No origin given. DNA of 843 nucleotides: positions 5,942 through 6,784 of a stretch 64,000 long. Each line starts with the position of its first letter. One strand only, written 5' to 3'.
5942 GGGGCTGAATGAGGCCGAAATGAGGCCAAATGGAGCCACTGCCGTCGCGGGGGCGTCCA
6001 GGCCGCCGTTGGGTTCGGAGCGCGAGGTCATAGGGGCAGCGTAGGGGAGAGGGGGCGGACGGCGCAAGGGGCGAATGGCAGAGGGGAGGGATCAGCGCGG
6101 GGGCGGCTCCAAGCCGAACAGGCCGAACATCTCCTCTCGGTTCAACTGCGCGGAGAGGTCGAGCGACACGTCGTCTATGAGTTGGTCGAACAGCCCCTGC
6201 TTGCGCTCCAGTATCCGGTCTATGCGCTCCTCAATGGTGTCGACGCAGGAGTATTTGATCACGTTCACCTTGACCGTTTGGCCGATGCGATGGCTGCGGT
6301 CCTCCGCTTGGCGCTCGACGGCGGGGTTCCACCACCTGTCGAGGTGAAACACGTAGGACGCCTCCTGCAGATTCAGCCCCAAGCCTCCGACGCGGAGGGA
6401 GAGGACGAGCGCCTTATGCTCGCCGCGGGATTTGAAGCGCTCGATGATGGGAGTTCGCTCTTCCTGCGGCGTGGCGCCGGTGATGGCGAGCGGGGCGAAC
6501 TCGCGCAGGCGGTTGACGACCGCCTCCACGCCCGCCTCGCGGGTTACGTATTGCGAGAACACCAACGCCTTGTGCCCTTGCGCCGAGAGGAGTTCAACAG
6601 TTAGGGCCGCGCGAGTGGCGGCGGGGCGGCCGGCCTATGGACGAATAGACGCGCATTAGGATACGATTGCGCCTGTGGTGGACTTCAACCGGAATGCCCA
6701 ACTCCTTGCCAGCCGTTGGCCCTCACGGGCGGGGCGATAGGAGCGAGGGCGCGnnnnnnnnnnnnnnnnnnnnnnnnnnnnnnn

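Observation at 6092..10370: Fused nuclease-like/methyltransferase/TRD gene bracketed by two truncated gene fragments; possible replacement of the core of an SNF2 helicase gene or decay of a defence island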

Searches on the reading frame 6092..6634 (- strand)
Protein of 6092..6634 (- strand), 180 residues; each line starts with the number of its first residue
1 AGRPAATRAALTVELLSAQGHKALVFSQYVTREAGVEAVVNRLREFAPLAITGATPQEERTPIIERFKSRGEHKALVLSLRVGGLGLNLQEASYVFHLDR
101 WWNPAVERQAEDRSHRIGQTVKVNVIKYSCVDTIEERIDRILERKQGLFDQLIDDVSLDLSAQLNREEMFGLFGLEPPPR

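Call 7: search_protein_families(library=pfam, proteins=[window:6092-6634:-], max_evalue=0.01)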
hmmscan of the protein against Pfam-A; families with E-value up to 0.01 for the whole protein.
window:6092-6634:- (180 aa): 2 families
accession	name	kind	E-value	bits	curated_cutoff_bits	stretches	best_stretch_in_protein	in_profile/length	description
PF00271.37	Helicase_C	-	1.8e-21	76.9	23.5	1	11-118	6-110/110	Helicase conserved C-terminal domain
PF16203.11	ERCC3_RAD25_C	-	0.00013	21.8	27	1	16-117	56-148/248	ERCC3/RAD25/XPB C-terminal helicase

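Call 8: search_protein_families(library=padloc, proteins=[window:6092-6634:-], max_evalue=0.01)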
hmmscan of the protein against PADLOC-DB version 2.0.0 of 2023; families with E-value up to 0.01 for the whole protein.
window:6092-6634:- (180 aa): 31 families (the best 25 are shown)
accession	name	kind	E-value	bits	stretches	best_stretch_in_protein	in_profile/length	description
PDLC00633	ZorD1|ZorD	-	2.2e-32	110.1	1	16-154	743-886/908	"SWI2/SNF2 helicase, Mrr-like nuclease"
PDLC02851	DpdE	-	5.7e-32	108.5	1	13-155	899-1037/1055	DpdE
PDLC02849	DpdE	-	2.7e-30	103.2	1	10-178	692-856/857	DpdE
PDLC00629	ZorD1|ZorD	-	2.8e-29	99.7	1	15-126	808-922/1012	"SWI2/SNF2 helicase, Mrr-like nuclease"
PDLC02850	DpdE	-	7.7e-29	98.2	1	13-173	1104-1260/1282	DpdE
PDLC02842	DpdE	-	9.2e-29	97.8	1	19-161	1021-1163/1176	DpdE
PDLC02845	DpdE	-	2.9e-27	92.9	1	16-155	1138-1275/1293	DpdE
PDLC00634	ZorD1|ZorD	-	1.5e-25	87.1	1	15-148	820-964/1208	"SWI2/SNF2 helicase, Mrr-like nuclease"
PDLC00632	ZorD1|ZorD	-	1.8e-25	87.1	1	14-163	932-1089/1101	"SWI2/SNF2 helicase, Mrr-like nuclease"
PDLC00631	ZorD1|ZorD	-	4.5e-23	79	1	18-151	769-908/1071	"SWI2/SNF2 helicase, Mrr-like nuclease"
PDLC00628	ZorD1|ZorD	-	2.6e-20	69.8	1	17-135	831-947/1171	"SWI2/SNF2 helicase, Mrr-like nuclease"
PDLC00627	ZorD1|ZorD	-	2.6e-17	60.1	1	52-155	884-991/1006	"SWI2/SNF2 helicase, Mrr-like nuclease"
PDLC02854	DpdE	-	3.7e-17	59.5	1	45-153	945-1062/1083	DpdE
PDLC02627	DrmD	-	1.9e-16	57.4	1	17-156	567-701/748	DrmD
PDLC02852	DpdE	-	2.2e-15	53.7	1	19-153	726-857/905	DpdE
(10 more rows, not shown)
